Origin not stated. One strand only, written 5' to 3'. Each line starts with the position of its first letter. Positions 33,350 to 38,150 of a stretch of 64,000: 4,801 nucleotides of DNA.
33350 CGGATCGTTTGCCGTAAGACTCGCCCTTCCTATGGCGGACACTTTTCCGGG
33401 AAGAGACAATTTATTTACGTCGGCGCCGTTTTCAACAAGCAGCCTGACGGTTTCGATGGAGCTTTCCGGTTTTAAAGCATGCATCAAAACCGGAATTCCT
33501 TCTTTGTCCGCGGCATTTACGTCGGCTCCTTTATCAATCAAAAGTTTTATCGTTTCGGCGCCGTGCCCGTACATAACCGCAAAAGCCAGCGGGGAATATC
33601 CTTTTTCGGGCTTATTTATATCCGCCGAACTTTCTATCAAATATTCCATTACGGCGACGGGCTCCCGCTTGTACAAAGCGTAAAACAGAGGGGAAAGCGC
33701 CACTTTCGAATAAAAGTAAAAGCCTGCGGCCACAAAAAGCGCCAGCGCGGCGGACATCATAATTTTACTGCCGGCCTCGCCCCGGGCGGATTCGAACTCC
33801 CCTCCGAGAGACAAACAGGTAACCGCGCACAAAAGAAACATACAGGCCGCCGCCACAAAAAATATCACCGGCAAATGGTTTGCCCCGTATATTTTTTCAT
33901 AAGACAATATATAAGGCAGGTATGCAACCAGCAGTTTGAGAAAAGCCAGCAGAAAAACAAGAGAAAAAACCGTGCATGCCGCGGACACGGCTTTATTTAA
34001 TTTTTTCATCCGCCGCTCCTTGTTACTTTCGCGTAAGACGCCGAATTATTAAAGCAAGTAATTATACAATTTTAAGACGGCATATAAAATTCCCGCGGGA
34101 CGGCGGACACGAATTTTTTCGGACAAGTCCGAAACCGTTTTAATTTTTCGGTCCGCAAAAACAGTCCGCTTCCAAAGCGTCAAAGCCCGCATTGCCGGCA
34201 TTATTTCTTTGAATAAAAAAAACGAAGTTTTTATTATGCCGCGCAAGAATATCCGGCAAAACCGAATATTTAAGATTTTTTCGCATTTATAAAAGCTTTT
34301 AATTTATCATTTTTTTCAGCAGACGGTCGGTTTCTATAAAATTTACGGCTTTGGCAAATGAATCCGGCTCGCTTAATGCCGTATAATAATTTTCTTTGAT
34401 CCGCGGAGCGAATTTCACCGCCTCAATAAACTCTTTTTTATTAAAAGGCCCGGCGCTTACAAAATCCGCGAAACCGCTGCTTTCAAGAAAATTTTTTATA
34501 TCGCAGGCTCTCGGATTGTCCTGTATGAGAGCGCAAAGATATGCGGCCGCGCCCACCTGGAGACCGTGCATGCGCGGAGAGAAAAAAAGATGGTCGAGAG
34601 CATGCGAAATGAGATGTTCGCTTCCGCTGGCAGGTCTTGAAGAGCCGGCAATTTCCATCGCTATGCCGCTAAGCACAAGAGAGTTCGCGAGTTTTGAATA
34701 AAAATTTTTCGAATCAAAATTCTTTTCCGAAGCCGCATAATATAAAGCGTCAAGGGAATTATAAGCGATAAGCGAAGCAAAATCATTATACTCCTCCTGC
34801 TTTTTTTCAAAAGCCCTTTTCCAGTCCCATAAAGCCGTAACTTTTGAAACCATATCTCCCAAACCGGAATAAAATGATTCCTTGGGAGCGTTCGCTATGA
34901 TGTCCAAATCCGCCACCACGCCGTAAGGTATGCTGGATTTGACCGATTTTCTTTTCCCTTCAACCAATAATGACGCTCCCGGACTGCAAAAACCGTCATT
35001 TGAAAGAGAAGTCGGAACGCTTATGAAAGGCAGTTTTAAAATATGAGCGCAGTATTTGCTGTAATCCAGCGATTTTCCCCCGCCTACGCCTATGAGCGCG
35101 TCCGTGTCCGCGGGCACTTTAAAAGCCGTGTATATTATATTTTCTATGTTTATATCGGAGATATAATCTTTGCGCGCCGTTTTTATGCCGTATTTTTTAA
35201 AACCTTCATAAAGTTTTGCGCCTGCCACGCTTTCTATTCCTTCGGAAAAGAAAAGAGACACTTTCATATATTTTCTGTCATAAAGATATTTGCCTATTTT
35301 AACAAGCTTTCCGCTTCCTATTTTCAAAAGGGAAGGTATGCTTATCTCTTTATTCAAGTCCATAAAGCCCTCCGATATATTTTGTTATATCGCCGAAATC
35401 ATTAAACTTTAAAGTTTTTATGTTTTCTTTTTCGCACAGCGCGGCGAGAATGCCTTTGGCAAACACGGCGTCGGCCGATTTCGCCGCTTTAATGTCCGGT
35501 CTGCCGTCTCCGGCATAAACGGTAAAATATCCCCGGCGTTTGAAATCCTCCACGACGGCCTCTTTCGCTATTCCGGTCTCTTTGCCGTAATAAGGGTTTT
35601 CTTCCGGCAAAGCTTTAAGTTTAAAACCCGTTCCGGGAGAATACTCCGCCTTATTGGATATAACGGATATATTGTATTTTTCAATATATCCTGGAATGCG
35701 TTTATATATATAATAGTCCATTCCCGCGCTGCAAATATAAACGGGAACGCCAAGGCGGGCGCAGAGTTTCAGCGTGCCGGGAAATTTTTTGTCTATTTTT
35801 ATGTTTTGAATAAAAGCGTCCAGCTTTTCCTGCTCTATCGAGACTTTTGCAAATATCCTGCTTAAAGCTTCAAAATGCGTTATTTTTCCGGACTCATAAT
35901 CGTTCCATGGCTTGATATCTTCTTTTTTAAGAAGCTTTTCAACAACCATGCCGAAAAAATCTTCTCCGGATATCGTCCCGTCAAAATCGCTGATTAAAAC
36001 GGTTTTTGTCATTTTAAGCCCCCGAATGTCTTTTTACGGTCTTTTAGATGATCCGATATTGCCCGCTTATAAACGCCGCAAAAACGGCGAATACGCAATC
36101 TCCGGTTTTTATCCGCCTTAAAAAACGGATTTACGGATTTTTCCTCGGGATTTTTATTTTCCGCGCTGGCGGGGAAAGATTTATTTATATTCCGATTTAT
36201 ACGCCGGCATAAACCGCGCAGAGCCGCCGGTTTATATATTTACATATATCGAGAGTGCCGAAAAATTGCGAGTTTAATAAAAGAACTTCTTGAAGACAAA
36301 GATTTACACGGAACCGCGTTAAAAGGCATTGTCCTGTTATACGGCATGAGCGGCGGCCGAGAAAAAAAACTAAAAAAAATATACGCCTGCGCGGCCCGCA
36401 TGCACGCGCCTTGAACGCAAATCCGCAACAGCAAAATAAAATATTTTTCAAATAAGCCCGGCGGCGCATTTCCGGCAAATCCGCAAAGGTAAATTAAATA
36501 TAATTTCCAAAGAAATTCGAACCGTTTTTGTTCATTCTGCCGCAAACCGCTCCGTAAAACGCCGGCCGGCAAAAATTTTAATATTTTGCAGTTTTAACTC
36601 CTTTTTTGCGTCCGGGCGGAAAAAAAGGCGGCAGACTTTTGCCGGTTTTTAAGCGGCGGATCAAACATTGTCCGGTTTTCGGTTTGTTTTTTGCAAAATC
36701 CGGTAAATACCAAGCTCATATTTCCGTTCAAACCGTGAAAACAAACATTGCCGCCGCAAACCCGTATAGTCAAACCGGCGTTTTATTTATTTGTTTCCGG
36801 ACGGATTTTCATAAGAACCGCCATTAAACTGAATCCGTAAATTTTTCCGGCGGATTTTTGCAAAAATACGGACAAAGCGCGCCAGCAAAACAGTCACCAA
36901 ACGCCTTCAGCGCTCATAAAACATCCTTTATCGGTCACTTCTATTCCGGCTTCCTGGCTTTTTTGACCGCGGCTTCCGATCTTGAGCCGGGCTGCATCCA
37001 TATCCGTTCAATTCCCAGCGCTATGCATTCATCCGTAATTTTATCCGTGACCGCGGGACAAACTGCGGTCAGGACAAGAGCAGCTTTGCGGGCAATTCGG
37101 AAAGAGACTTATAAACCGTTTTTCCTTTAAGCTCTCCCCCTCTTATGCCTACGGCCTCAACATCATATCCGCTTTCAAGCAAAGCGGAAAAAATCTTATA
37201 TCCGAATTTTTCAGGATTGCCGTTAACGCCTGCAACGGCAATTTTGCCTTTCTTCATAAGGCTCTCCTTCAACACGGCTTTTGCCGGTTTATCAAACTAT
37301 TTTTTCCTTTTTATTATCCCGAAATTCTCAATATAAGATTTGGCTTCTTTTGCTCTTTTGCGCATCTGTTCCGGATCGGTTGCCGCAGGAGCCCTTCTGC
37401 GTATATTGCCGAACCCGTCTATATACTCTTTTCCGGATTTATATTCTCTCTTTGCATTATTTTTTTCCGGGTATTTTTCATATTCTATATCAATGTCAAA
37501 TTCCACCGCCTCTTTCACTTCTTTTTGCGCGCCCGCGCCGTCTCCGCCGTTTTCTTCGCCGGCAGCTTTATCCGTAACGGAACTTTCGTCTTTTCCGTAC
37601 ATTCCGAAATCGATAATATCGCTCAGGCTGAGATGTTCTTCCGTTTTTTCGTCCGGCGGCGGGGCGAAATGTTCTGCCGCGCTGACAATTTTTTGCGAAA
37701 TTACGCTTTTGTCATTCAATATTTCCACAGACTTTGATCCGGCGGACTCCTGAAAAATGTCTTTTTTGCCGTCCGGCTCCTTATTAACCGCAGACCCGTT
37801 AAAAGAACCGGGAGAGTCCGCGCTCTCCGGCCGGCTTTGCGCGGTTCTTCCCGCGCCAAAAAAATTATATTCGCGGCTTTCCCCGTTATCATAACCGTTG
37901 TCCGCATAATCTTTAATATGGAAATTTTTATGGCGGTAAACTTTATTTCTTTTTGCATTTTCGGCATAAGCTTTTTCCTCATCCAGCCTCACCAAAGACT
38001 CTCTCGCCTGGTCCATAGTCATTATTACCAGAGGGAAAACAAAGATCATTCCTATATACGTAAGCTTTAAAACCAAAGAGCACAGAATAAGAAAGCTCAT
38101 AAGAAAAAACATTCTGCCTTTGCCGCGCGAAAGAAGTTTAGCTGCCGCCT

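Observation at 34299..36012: Archaeal-type glycerol-1-phosphate dehydrogenase homolog overlapping a HAD phosphatase gene (AraM/AraL-like pair)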

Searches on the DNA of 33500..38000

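Call 54: search_rna_families(source=window, start=33500, end=38000, threshold=evalue, max_evalue=1)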
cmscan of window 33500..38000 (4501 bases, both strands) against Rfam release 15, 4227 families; matches with E-value up to 1: 0.
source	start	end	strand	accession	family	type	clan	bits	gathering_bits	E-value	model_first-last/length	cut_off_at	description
